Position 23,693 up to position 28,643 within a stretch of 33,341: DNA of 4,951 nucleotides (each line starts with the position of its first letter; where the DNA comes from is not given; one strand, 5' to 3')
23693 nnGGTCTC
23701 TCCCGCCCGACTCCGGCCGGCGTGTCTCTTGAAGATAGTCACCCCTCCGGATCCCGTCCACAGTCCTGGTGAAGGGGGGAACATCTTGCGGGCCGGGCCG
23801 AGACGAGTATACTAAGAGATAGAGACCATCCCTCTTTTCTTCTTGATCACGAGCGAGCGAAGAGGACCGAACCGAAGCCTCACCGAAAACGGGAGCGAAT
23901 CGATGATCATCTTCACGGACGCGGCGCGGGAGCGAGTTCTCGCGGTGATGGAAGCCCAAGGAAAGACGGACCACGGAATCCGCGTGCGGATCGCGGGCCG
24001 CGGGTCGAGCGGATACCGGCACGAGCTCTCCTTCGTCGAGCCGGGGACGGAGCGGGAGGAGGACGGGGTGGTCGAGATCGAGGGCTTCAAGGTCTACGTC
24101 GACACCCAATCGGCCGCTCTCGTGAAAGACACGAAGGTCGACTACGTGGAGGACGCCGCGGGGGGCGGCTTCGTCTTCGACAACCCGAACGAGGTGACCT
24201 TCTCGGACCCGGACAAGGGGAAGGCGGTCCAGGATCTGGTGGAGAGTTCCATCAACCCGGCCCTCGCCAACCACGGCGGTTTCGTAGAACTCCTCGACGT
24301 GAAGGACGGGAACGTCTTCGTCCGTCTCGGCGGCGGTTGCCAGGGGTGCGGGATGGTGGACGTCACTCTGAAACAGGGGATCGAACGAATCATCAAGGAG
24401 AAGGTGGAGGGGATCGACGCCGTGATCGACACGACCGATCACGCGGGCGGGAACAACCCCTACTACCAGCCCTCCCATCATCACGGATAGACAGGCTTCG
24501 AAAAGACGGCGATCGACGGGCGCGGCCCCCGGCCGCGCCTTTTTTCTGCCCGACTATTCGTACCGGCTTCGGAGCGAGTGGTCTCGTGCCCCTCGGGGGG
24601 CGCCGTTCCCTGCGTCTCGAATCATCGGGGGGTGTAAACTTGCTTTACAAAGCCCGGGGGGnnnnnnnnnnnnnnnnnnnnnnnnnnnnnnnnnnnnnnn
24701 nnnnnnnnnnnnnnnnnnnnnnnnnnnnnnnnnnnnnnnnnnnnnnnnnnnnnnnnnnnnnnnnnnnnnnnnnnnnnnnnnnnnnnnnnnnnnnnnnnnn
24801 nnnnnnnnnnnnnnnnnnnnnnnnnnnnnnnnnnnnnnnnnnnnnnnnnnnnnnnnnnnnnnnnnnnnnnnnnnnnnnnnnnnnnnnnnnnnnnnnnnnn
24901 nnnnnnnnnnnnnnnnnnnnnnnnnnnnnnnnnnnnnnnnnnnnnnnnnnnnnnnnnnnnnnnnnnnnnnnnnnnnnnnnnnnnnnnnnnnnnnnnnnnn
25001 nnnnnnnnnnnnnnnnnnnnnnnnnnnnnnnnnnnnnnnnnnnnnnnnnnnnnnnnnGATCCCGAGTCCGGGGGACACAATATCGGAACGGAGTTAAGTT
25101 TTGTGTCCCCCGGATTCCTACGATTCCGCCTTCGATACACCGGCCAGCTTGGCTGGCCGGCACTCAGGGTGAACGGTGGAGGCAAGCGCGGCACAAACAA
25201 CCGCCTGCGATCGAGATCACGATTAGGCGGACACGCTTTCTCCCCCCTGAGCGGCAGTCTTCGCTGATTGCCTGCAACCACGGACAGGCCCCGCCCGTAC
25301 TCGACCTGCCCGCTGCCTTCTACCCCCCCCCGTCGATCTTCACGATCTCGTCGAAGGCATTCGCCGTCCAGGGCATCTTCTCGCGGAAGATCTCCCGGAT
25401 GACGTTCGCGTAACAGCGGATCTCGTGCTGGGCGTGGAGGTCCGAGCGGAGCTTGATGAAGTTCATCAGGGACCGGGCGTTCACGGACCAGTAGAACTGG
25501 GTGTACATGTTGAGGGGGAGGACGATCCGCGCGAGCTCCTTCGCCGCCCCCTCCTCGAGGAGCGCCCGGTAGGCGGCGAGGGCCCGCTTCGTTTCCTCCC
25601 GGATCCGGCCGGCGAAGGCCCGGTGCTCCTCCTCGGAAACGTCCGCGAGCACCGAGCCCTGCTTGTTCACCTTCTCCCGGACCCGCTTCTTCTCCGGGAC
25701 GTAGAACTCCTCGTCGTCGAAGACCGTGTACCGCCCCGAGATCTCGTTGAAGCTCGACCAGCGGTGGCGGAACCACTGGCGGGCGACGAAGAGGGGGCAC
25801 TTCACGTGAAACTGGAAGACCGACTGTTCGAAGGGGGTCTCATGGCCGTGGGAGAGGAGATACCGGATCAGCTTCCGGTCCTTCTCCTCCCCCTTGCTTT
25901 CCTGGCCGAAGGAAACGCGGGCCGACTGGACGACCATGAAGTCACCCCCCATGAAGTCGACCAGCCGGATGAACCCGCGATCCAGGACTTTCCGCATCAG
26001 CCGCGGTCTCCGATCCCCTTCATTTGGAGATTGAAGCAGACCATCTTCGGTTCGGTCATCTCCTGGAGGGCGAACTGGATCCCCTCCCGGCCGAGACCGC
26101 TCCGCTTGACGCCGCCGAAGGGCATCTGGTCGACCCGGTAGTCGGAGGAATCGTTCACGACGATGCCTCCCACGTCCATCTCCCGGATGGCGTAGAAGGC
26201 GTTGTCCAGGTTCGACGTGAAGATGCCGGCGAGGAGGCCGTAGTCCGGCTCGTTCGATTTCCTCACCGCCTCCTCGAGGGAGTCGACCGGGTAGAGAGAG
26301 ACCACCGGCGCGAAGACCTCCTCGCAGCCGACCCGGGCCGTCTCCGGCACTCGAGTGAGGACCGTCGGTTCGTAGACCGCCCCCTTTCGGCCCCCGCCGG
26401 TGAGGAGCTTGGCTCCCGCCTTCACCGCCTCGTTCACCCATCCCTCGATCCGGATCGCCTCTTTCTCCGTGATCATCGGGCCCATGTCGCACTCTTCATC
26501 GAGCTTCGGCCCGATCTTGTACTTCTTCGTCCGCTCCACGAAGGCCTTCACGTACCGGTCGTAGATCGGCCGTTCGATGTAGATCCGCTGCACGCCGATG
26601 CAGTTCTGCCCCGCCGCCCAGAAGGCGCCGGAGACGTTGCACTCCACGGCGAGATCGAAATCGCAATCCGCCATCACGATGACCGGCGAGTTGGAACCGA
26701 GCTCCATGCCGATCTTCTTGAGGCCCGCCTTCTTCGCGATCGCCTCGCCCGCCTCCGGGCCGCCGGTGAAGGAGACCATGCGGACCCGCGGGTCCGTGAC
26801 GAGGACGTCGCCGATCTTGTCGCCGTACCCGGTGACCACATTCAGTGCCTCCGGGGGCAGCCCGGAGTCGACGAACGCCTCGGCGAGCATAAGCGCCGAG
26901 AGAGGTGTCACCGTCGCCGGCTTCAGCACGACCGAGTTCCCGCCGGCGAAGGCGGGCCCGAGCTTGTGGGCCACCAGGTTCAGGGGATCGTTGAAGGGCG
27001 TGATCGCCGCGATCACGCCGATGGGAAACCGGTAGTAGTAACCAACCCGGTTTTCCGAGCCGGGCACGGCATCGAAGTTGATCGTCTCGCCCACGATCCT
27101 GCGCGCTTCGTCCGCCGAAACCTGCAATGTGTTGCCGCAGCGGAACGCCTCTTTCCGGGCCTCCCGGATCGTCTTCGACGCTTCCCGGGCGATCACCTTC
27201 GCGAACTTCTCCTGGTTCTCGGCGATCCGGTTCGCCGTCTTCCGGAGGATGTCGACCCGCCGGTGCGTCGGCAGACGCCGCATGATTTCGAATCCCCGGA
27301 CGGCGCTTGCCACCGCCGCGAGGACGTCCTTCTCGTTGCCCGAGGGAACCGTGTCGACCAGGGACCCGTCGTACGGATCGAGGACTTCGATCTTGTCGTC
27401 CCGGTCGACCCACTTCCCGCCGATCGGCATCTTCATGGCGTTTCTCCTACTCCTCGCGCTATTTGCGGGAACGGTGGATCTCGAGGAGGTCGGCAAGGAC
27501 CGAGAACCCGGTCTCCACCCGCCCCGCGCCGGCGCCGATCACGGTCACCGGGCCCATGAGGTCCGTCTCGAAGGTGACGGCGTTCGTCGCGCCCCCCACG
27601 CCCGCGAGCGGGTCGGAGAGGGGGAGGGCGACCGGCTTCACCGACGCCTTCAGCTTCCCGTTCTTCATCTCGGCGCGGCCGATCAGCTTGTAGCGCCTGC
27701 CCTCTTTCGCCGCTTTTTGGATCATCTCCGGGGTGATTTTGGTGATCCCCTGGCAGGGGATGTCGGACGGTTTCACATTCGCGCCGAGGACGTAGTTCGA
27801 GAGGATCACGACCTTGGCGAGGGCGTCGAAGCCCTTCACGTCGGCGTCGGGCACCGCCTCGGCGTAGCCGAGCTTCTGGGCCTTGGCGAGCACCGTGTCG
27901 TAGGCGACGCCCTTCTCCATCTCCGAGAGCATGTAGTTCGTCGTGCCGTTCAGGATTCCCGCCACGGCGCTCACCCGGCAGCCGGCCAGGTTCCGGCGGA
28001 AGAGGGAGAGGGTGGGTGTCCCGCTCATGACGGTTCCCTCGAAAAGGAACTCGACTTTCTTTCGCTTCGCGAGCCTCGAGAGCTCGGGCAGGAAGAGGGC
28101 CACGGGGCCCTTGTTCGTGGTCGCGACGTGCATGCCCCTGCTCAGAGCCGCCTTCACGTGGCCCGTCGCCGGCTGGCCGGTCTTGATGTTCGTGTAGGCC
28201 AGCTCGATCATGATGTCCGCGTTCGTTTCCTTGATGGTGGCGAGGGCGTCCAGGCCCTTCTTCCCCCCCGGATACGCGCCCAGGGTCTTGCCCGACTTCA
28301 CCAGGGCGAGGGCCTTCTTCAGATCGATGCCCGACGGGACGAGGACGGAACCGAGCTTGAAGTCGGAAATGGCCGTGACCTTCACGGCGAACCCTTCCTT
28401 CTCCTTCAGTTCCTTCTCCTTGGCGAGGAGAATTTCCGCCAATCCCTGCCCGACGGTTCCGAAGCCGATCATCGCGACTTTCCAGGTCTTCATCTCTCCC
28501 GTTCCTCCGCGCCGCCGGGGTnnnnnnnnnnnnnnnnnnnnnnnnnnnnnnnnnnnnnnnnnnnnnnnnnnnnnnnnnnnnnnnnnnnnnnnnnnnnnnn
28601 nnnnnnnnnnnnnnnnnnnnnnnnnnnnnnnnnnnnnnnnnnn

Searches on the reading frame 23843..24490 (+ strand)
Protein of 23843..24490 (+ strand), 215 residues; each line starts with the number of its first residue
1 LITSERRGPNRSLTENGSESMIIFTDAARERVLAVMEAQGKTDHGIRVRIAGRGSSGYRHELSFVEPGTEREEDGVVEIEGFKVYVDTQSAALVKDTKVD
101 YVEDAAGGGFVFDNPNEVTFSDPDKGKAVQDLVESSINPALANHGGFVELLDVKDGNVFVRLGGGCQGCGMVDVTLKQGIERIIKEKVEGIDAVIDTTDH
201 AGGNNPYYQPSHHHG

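Call 38: search_protein_families(library=pfam, proteins=[window:23843-24490:+])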
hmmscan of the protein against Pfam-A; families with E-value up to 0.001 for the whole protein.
window:23843-24490:+ (215 aa): 2 families
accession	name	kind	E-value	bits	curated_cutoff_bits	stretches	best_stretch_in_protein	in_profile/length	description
PF01106.22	NifU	-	2e-22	79.5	27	1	129-194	1-66/67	NifU-like domain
PF01521.26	Fe-S_biosyn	-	4.9e-12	46.5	26.3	1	22-116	3-101/110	Iron-sulphur cluster biosynthesis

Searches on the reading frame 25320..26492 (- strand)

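Call 38: search_protein_families(library=pfam, proteins=[window:25320-26492:-])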
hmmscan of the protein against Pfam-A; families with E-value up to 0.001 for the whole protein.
window:25320-26492:- (390 aa): 1 family
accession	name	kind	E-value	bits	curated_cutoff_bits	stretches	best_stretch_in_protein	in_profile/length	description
PF02511.20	Thy1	-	3.3e-58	197.1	24.8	1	176-375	1-191/191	Thymidylate synthase complementing protein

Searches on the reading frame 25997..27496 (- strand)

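Call 38: search_protein_families(library=pfam, proteins=[window:25997-27496:-])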
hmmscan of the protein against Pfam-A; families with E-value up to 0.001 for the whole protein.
window:25997-27496:- (499 aa): 1 family
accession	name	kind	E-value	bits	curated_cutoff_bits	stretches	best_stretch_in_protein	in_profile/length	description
PF00171.27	Aldedh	-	2e-154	515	23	1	29-486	1-461/461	Aldehyde dehydrogenase family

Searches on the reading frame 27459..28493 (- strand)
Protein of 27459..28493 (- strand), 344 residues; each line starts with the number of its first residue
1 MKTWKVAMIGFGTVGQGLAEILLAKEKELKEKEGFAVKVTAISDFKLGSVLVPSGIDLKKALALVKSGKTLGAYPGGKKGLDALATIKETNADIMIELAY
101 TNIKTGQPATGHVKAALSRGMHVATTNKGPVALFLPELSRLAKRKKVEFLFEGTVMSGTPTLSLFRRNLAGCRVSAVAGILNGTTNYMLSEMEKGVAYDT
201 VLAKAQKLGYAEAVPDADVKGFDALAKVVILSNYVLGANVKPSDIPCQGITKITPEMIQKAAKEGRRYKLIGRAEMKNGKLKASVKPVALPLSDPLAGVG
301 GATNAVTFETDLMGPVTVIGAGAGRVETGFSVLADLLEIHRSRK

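Call 38: search_protein_families(library=pfam, proteins=[window:27459-28493:-])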
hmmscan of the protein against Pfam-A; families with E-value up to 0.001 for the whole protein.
window:27459-28493:- (344 aa): 3 families
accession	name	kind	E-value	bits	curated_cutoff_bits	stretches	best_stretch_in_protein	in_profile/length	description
PF00742.24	Homoserine_dh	-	3.4e-57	193.5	22.9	1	160-337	1-173/173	Homoserine dehydrogenase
PF03447.22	NAD_binding_3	-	4.3e-06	27.9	24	1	10-152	1-116/116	Homoserine dehydrogenase, NAD binding domain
PF00208.27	ELFV_dehydrog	-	0.00048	20.3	23.4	0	4-104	33-124/241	Glutamate/Leucine/Phenylalanine/Valine dehydrogenase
